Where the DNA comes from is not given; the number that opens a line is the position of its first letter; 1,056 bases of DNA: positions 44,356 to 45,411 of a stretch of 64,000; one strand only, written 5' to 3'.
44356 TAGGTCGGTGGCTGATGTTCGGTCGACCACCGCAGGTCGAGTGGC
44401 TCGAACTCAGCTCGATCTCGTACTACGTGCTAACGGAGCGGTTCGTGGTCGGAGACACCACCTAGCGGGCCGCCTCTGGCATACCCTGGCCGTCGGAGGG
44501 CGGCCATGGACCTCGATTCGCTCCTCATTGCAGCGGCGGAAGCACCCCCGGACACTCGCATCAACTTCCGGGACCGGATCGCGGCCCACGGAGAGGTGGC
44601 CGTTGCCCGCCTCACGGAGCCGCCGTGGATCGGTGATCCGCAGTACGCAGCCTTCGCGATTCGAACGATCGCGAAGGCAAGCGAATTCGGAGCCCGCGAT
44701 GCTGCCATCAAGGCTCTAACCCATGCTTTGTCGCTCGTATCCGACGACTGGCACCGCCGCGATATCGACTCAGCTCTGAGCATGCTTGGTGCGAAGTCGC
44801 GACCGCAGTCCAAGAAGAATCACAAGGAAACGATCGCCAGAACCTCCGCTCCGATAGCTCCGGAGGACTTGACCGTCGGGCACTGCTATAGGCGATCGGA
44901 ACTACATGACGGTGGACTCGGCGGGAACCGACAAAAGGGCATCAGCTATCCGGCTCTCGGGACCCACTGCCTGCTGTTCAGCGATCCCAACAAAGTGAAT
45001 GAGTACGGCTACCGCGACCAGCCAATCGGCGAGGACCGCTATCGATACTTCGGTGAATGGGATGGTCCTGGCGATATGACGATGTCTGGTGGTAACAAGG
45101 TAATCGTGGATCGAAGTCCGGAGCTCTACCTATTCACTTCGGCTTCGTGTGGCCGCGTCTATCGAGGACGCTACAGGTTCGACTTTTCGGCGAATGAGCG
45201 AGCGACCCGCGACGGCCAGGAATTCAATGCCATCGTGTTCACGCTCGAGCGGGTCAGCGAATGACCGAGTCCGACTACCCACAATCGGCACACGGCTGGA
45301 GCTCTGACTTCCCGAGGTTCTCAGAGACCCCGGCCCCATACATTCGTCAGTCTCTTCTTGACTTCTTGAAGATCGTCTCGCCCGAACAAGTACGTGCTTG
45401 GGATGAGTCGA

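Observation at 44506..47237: Candidate undescribed modification-dependent defence system: stand-alone SRA reader coupled to a nuclease-DUF2075 helicase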

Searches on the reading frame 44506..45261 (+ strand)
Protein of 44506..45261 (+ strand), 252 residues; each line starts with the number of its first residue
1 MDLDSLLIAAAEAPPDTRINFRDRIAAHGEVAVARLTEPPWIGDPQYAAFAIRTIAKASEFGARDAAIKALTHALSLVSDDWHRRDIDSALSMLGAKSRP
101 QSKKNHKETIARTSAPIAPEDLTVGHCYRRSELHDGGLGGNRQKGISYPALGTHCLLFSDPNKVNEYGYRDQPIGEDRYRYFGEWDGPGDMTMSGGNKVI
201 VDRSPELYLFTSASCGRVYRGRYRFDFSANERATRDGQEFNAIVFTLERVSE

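Call 3: search_protein_families(library=pfam, proteins=[window:44506-45261:+], max_evalue=1)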
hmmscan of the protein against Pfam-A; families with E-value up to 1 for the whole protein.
window:44506-45261:+ (252 aa): 0 families

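Call 4: search_protein_families(library=padloc, proteins=[window:44506-45261:+], max_evalue=1)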
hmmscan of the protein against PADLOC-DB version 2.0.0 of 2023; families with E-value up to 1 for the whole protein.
window:44506-45261:+ (252 aa): 0 families

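Call 5: search_protein_families(library=ncbifam, proteins=[window:44506-45261:+], max_evalue=1)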
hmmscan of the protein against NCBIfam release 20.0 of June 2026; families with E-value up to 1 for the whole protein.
window:44506-45261:+ (252 aa): 0 families

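Call 6: search_solved_structures(query=window:44506-45261:+, max_evalue=10, show_alignments=3)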
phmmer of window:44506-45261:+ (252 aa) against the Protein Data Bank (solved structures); distinct sequences matched with E-value up to 10: 1.
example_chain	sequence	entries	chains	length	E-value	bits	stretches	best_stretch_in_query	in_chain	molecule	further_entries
2hb5_A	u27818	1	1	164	1.2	12.1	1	62-143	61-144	Reverse transcriptase/ribonuclease H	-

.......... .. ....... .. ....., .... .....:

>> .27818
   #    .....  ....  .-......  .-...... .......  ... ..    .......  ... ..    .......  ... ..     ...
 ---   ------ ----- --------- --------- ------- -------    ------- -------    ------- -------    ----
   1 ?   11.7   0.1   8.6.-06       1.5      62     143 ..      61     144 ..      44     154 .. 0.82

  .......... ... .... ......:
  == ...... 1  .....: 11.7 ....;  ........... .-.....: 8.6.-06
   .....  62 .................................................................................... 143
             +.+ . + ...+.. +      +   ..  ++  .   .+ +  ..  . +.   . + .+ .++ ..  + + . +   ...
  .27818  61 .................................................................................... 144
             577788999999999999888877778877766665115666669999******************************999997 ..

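Call 8: search_protein_families(library=phrogs, proteins=[window:44506-45261:+], max_evalue=1)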
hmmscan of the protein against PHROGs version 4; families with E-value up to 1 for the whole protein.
window:44506-45261:+ (252 aa): 2 families
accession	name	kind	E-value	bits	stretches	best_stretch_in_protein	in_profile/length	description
phrog_15103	-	unknown function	5.6e-08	33.6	1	122-250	8-136/280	-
phrog_27008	-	unknown function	0.31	12.3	1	107-131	4-28/89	-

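Call 9: find_homologous_proteins(query=window:44506-45261:+, max_evalue=0.001)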
Query window:44506-45261:+ (252 aa): 174 proteins with E <= 0.001 among 1363 candidates; the best 120 are listed.
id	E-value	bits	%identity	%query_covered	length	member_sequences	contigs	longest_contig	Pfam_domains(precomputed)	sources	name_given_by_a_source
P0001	2.0e-168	577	100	100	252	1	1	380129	PF26348.1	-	-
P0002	1.8e-115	403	70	99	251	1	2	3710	PF26348.1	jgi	jgi:hypothetical protein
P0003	2.7e-115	402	71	100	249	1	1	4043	PF26348.1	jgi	jgi:hypothetical protein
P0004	2.2e-113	396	70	100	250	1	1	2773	PF26348.1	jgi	jgi:hypothetical protein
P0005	1.2e-107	377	68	99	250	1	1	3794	PF26348.1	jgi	jgi:hypothetical protein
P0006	1.1e-103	364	66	100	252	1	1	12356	PF26348.1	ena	-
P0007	8.4e-103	362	64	99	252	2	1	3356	PF26348.1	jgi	jgi:hypothetical protein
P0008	6.6e-101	355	64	99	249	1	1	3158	PF26348.1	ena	-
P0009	2.4e-98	347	62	100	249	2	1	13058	-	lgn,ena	-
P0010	3.2e-98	347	61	100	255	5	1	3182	-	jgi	jgi:hypothetical protein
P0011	1.5e-97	344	63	100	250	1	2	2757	PF26348.1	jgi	jgi:hypothetical protein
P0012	4.6e-97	343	62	99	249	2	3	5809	PF26348.1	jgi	jgi:hypothetical protein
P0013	1.3e-95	338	61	100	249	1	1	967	PF26348.1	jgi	jgi:hypothetical protein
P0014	5.3e-95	336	61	98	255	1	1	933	PF26348.1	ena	-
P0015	1.8e-94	334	58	99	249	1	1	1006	-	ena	-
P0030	3.6e-87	310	60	98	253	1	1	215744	PF26348.1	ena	-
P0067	6.9e-70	254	52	96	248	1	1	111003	PF26348.1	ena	-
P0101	1.6e-61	226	48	99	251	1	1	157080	PF26348.1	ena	-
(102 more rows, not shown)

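Call 12: search_solved_structures(query=A1, max_evalue=10, show_alignments=4)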
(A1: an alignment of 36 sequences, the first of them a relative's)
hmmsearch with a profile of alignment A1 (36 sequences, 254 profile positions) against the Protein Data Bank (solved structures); distinct sequences matched with E-value up to 10: 4.
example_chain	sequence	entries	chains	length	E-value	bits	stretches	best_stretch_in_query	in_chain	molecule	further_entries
5cwj_A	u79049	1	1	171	0.0032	20.1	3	35-79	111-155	Designed helical repeat protein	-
3ltm_A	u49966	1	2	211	0.18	14.3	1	36-134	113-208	Alpha-Rep4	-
8rd8_XE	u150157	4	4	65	0.64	12.6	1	29-80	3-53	Large ribosomal subunit protein uL29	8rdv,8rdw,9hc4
6xh5_A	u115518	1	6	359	0.66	12.5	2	35-97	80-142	helical fusion design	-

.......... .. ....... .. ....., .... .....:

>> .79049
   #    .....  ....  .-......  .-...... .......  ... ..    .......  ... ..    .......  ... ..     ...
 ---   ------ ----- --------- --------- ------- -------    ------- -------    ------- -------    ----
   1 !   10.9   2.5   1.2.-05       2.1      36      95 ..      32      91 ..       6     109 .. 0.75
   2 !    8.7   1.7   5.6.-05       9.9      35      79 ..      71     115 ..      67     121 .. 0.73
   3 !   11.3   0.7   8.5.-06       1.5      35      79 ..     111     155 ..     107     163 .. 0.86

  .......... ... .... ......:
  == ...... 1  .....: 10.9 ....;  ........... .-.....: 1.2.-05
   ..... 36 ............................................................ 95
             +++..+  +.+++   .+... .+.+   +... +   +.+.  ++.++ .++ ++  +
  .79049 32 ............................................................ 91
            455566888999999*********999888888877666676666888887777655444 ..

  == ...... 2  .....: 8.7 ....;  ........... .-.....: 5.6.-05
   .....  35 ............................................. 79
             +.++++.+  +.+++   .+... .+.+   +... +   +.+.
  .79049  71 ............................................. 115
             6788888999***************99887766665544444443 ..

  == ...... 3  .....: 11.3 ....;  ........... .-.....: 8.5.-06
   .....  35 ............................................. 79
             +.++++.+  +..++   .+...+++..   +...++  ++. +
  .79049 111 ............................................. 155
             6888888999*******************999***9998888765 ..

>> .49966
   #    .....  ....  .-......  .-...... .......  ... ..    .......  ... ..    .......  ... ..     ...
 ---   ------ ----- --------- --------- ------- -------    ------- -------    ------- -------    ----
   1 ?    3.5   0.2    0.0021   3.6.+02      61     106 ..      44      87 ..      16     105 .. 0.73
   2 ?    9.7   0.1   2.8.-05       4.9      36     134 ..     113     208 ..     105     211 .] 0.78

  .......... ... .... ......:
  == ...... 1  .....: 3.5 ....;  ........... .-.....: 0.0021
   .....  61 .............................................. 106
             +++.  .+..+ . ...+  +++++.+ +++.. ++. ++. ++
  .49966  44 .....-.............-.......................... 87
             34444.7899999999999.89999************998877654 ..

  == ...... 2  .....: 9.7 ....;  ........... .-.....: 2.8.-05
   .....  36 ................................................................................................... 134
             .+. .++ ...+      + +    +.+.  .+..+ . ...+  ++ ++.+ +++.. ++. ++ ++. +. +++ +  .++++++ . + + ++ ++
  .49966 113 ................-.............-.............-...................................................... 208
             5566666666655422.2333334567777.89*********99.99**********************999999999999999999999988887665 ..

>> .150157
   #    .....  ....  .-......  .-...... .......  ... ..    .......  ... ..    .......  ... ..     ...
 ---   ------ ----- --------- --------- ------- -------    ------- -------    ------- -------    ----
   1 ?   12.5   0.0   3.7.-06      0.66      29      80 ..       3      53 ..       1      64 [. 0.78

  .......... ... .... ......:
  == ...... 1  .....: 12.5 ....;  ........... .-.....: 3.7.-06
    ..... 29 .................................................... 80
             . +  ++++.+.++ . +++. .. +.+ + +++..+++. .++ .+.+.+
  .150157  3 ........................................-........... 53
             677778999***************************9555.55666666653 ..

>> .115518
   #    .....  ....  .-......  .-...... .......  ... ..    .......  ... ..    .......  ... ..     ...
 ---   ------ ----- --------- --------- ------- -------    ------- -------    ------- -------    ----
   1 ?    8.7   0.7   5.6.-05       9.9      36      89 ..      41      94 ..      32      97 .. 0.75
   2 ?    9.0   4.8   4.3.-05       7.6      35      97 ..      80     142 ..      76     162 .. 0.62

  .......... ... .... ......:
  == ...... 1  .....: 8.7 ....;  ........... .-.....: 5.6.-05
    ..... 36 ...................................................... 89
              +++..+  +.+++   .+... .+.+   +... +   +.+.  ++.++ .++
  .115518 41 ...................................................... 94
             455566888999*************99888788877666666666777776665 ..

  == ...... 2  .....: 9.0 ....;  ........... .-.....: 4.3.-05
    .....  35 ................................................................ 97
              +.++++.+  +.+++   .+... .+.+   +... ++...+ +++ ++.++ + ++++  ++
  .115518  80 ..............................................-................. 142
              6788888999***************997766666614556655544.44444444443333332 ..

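Call 13: search_protein_families(library=pfam, alignment_id=A1, max_evalue=10)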
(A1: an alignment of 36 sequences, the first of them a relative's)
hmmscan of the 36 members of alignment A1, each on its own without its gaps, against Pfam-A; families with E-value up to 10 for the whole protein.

A. member 1, P0001 (252 aa): 0 families

B. families by the number of members that match (of 36 scanned): 8 families
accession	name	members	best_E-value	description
PF02182.23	SAD_SRA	3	4.5e-05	SAD/SRA domain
PF13646.12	HEAT_2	2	0.012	HEAT repeats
PF06864.17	PAP_PilO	2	0.086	Pilin accessory protein (PilO)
PF01738.24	DLH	1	0.073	Dienelactone hydrolase family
PF23931.1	Terminase_6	1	0.076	Terminase small subunit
PF09020.15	YopE_N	1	0.23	YopE, N terminal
PF06074.18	Portal_Mu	1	0.23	Portal protein of Mu bacteriophage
PF03130.22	HEAT_PBS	1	1.1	PBS lyase HEAT-like repeat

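Call 14: find_related_loci(query=A1, collection=genome_contigs, flank=8000)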
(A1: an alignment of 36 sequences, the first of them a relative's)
Query A1 (252 aa) in genome_contigs; peptide patterns used: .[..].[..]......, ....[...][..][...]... (x = any residue, [..] = any of these).
57 stretches matched a pattern; 18 encode a relative of the query (tblastn E <= 1e-3); 18 distinct loci.
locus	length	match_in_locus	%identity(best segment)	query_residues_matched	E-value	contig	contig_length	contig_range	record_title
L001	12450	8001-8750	56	3-252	1e-84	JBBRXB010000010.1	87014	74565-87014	MAG: Candidatus Limnocylindrales bacterium isolate La4_metabat2.136 La4_metabat2.136_K_3189933_L_87014_cov_55.1640, whol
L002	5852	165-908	49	1-251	3e-74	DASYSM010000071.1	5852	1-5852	MAG TPA_asm: Candidatus Limnocylindrales bacterium isolate SMAG_U4538 k141_1818696, whole genome shotgun sequence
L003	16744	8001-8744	49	1-251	2e-69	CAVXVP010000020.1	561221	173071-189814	MAG: uncultured Chloroflexia bacterium isolate MFD06298.bin.2.198 genome assembly, contig: contig_48337, whole genome sh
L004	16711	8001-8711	47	8-249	2e-60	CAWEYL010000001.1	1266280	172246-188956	MAG: uncultured Chloroflexia bacterium isolate MFD05942.bin.2.177 genome assembly, contig: contig_11053, whole genome sh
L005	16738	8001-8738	44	1-251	5e-58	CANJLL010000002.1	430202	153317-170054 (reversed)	MAG: Chloroflexi bacterium isolate RH-23may17-645 genome assembly, contig: RH-23may17-C38, whole genome shotgun sequence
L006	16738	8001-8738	41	1-250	6e-55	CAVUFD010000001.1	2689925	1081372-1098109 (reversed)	MAG: uncultured Chloroflexia bacterium isolate MFD04944.bin.1.277 genome assembly, contig: contig_11265, whole genome sh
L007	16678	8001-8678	44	21-249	4e-54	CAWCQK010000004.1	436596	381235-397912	MAG: uncultured Chloroflexia bacterium isolate MFD04967.bin.2.110 genome assembly, contig: contig_24847, whole genome sh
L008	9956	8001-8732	42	2-250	1e-52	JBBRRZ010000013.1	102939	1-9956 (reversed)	MAG: Candidatus Limnocylindrales bacterium isolate La2_maxbin2.415 La2_maxbin2.415_K_4179182L102939_cov_76.5995, whole g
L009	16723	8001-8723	44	3-252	6e-51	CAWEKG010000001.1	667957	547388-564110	MAG: uncultured Chloroflexia bacterium isolate MFD05942.bin.3.126 genome assembly, contig: contig_1175, whole genome sho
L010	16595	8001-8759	45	1-252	4e-59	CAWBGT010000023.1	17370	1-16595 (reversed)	MAG: uncultured Chloroflexia bacterium isolate MFD04716.bin.3.834 genome assembly, contig: contig_62599, whole genome sh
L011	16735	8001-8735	48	1-250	5e-62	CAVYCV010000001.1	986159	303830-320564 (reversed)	MAG: uncultured Chloroflexia bacterium isolate MFD04944.bin.1.217 genome assembly, contig: contig_10672, whole genome sh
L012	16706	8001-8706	49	8-247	1e-49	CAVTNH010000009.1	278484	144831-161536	MAG: uncultured Chloroflexia bacterium isolate MFD02242.bin.2.239 genome assembly, contig: contig_3724, whole genome sho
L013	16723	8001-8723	42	3-251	9e-44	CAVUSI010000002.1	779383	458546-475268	MAG: uncultured Chloroflexia bacterium isolate MFD06085.bin.2.4 genome assembly, contig: contig_4695, whole genome shotg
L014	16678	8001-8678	43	18-251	2e-43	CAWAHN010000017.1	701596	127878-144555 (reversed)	MAG: uncultured Chloroflexia bacterium isolate MFD02134.bin.2.85 genome assembly, contig: contig_6050, whole genome shot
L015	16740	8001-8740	41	1-250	7e-39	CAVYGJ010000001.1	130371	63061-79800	MAG: uncultured Chloroflexia bacterium isolate MFD00392.bin.2.363 genome assembly, contig: contig_10299, whole genome sh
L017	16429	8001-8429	33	107-250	2e-10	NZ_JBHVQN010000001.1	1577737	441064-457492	Gottfriedia sp. NPDC057991 NPDC057991_T35_B9.ctg-0001, whole genome shotgun sequence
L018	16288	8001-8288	38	113-210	9e-8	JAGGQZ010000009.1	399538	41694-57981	Chryseobacterium sp. ISL-80 ISL80_10, whole genome shotgun sequence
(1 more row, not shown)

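Call 18: predict_structure(alignment_id=A1)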
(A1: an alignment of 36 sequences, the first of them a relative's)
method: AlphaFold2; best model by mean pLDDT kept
length: 252 residues; sequences in the alignment: 36
mean_pLDDT: 92.8   pTM: 0.58
mean pLDDT of the five models: 92.8, 92.6, 92.0, 91.4, 91.2
residues with pLDDT >= 90: 216; 70-90: 20; 50-70: 7; < 50: 9
segments of 3 or more residues with pLDDT < 50: 102-110
pLDDT, mean of each block of 10 residues (from residue 1): 96 96 98 97 96 98 98 94 95 84 48 80 97 93 93 96 89 97 94 97 98 97 98 93 98 83
secondary structure, 60 per line:
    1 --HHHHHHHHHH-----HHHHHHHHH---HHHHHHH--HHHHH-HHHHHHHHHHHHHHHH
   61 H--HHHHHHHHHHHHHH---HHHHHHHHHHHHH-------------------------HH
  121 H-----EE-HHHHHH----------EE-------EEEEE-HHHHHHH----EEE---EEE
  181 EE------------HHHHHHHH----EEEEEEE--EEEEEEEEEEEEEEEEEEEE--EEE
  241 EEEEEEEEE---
elements in order: H3-12 H18-26 H30-36 H39-43 H45-61 H64-77 H81-93 H130-135 E155-159 H161-167 E172-174 E178-182 H195-202 E207-213 E216-235 E238-249

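Call 23: fold_search(model_id=the predicted structure, library=pdb)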
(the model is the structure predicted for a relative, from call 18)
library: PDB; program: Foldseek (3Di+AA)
matches with E <= 10: 761; with E <= 0.001: 40
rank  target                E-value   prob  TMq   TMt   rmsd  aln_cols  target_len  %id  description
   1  6a5n_A                2.2e-07  1.00  0.42  0.22   9.4       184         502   18  Crystal structure of Arabidopsis thaliana SUVH6 in complex with methylated DNA (released 2018-08-29)
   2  3q0f_A                4.0e-07  1.00  0.42  0.69   4.5       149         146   21  Crystal structure of SUVH5 SRA- methylated CHH DNA complex (released 2011-02-02)
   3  3q0f_X                4.5e-07  1.00  0.42  0.69   4.2       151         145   21  Crystal structure of SUVH5 SRA- methylated CHH DNA complex (released 2011-02-02)
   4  3q0b_X                1.3e-06  1.00  0.42  0.69   4.4       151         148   21  Crystal structure of SUVH5 SRA- fully methylated CG DNA complex in space group P42212 (released 2011-02-02)
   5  4ygi_A                1.3e-06  1.00  0.42  0.68   4.4       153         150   21  Crystal Structure of SUVH5 SRA bound to fully hydroxymethylated CG DNA (released 2016-02-17)
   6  3q0d_A                1.6e-06  1.00  0.42  0.70   4.3       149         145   21  Crystal structure of SUVH5 SRA- hemi methylated CG DNA complex (released 2011-02-23)
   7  4qep_A                2.3e-06  1.00  0.41  0.23   9.2       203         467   15  crystal structure of KRYPTONITE in complex with mCHG DNA and SAH (released 2014-07-30)
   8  6a5m                  2.5e-06  1.00  0.40  0.22   8.9       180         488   18  Crystal structure of Arabidopsis thaliana SUVH6 in complex with SAM, form 2 (released 2018-08-29)
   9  3q0d_X                3.1e-06  1.00  0.42  0.72   3.9       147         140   22  Crystal structure of SUVH5 SRA- hemi methylated CG DNA complex (released 2011-02-23)
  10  4oc8_A                4.3e-06  1.00  0.38  0.26   5.3       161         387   19  DNA modification-dependent restriction endonuclease AspBHI (released 2014-03-19)
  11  4oc8_C                5.7e-06  1.00  0.39  0.45   4.9       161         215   21  DNA modification-dependent restriction endonuclease AspBHI (released 2014-03-19)
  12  6ghs                  1.8e-05  1.00  0.43  0.38   4.6       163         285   20  Modification dependent TagI restriction endonuclease (released 2018-08-29)
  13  5zmn_A                1.8e-05  1.00  0.42  0.33  14.4       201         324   16  Sulfur binding domain and SRA domain of ScoMcrA complexed with phosphorothioated DNA (released 2018-09-26)
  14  4nj5                  1.8e-05  1.00  0.35  0.20  17.7       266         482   16  Crystal structure of SUVH9 (released 2014-01-22)
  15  4f0p_A                6.1e-05  1.00  0.33  0.20   6.8       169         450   17  MspJI Restriction Endonuclease - P31 Form (released 2012-08-08)
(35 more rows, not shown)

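Call 39: search_protein_families(library=pfam, proteins=[L010:3556-4092:+, L010:3782-6871:+, L010:10730-11836:+, L010:12608-13789:+, L010:6895-7983:+, L010:6318-7952:+, L010:840-3002:-, L010:14229-15524:-], max_evalue=0.01)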
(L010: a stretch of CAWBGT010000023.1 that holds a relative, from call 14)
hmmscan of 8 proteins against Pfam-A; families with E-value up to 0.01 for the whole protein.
L010:3556-4092:+ (179 aa): 0 families

L010:3782-6871:+ (1030 aa): 5 families
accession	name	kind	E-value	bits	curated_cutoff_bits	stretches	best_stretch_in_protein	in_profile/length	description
PF00580.27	UvrD-helicase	-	9.9e-56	189.8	23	2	433-540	166-270/271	UvrD/REP helicase N-terminal domain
PF13245.12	AAA_19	-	2.3e-18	67.1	25.1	1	147-526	2-134/134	AAA domain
PF13361.12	UvrD_C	-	2.6e-16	60.4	25.6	2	700-767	69-136/350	UvrD-like helicase C-terminal domain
PF13604.12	AAA_30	-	7.8e-07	29.5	27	0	142-232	2-67/191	AAA domain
PF13191.12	AAA_16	-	0.0098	16.8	32.6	0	435-515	103-167/167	AAA ATPase domain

L010:10730-11836:+ (369 aa): 0 families

L010:12608-13789:+ (394 aa): 0 families

L010:6895-7983:+ (363 aa): 2 families
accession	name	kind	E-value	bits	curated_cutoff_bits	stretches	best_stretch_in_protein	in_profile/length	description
PF12705.13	PDDEXK_1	-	3.9e-24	86.4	22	1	199-360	85-247/247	PD-(D/E)XK nuclease superfamily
PF10926.14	DUF2800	-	3.3e-07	30.2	21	1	259-363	129-236/368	Protein of unknown function (DUF2800)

L010:6318-7952:+ (545 aa): 3 families
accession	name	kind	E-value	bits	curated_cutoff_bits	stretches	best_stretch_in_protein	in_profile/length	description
PF13361.12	UvrD_C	-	1e-17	65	25.6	1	19-142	240-346/350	UvrD-like helicase C-terminal domain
PF12705.13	PDDEXK_1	-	2.6e-12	47.6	22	1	306-391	1-82/247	PD-(D/E)XK nuclease superfamily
PF13538.12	UvrD_C_2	-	3.3e-11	43.3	27.4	2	120-142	30-52/52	UvrD-like helicase C-terminal domain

L010:840-3002:- (720 aa): 0 families

L010:14229-15524:- (431 aa): 0 families

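Call 49: find_homologous_proteins(query=window:44506-45261:+, region=1-100, max_evalue=0.001)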
Query window:44506-45261:+, residues 1-100 (100 aa): 25 proteins with E <= 0.001 among 198 candidates.
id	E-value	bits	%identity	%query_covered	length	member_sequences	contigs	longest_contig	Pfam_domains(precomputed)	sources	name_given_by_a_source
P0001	1.7e-56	206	100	100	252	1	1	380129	PF26348.1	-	-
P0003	4.6e-37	144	72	96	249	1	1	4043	PF26348.1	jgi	jgi:hypothetical protein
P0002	6.1e-37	143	70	96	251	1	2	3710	PF26348.1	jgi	jgi:hypothetical protein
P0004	1.9e-36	142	69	99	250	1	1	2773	PF26348.1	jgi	jgi:hypothetical protein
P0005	2.4e-30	122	64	100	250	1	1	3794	PF26348.1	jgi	jgi:hypothetical protein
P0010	2.6e-28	116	59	98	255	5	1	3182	-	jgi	jgi:hypothetical protein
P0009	1.8e-27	113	57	98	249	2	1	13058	-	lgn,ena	-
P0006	3.9e-27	112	63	97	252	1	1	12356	PF26348.1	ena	-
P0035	9.9e-27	111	60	96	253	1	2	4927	PF26348.1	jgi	jgi:hypothetical protein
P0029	8.6e-26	108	60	95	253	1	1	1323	PF26348.1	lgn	-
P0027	3.2e-25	106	61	95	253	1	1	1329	PF26348.1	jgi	jgi:hypothetical protein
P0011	4.1e-25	106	58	100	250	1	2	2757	PF26348.1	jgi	jgi:hypothetical protein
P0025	2.1e-24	103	61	94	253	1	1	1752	PF26348.1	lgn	-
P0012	3.4e-24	103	58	95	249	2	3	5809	PF26348.1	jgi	jgi:hypothetical protein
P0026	1.2e-23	101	60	95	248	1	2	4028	PF26348.1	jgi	jgi:hypothetical protein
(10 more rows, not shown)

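Call 65: search_protein_families(library=pfam, proteins=[L017:7689-8849:+, L017:8943-10715:+, L018:7662-8828:+, L018:10005-13439:+], max_evalue=0.1)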
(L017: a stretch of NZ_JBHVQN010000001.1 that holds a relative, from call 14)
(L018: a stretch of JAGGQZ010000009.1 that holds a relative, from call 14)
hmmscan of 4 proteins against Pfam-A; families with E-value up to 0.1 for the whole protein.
L017:7689-8849:+ (387 aa): 6 families
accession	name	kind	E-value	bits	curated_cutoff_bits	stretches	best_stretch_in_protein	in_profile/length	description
PF01844.29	HNH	-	1.5e-09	38.3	21.4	1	311-360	1-45/47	HNH endonuclease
PF02182.23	SAD_SRA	-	5.4e-05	23.4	30.7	1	134-229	28-131/148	SAD/SRA domain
PF00250.24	Forkhead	-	0.0016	18.9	27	1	32-81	17-67/88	Forkhead domain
PF14279.12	HNH_5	-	0.011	16.1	27.5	1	329-359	13-43/56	HNH endonuclease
PF20050.4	DUF6452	-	0.078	13.6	27.1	0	354-387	67-100/108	Family of unknown function (DUF6452)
PF13391.12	HNH_2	-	0.083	13.2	21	0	325-358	7-57/66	HNH endonuclease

L017:8943-10715:+ (591 aa): 0 families

L018:7662-8828:+ (389 aa): 6 families
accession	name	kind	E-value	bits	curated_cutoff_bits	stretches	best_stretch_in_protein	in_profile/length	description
PF01844.29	HNH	-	5.2e-09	36.6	21.4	1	315-364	1-45/47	HNH endonuclease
PF02182.23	SAD_SRA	-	0.0037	17.5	30.7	1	138-230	27-127/148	SAD/SRA domain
PF00250.24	Forkhead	-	0.0043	17.6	27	1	41-80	20-60/88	Forkhead domain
PF23382.1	DUF7097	-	0.0065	16.8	27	1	302-372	66-144/175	Family of unknown function (DUF7097)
PF13391.12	HNH_2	-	0.0067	16.7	21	1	315-362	1-57/66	HNH endonuclease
PF14279.12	HNH_5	-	0.018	15.4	27.5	0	333-368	13-48/56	HNH endonuclease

L018:10005-13439:+ (1145 aa): 0 families

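Call 78: search_dna_similar(query=window:44506-45261:+, collection=plasmids, mode=protein, max_evalue=0.001, max_rows=15)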
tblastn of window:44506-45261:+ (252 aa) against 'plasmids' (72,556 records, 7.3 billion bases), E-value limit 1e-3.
Records with a match: 1; places in all: 1; records where one place covers at least 80% of the query: 0.
Best place of each record, by identity: <60% 1.
By first word of the organism name: Roseomonas 1.
By predicted mobility (MOB-suite, as given by PLSDB): non-mobilizable 1.
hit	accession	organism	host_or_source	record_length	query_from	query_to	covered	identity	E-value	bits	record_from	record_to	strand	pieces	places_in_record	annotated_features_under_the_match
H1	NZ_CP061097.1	Roseomonas marmotae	Marmota himalayana,pure culture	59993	112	247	54%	34.2%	1e-4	50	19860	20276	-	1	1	HNH endonuclease signature motif containing protein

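Call 85: find_encoding_contigs(protein=P0030, flank=6000, max_places=1)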
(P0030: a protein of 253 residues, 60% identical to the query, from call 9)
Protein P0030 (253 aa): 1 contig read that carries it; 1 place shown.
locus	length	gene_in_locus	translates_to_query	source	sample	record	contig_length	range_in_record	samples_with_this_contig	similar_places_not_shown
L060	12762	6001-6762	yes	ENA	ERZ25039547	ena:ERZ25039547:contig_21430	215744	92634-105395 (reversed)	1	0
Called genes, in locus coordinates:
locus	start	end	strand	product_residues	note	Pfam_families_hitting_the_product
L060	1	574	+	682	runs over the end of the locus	PF00082:Peptidase_S8, PF00395:SLH (faint)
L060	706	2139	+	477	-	PF02735:Ku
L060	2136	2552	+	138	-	PF00903:Glyoxalase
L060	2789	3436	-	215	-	-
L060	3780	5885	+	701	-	PF01068:DNA_ligase_A_M, PF04679:DNA_ligase_A_C, PF21686:LigD_Prim-Pol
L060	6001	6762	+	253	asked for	PF26348:SRA_ScoMcrA (weak)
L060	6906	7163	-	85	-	-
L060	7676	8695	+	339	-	PF09848:SLFN-g3_helicase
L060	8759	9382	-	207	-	-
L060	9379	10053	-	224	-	-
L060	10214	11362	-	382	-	-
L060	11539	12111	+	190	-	PF03190:Thioredox_DsbH, PF13899:Thioredoxin_7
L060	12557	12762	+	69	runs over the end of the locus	-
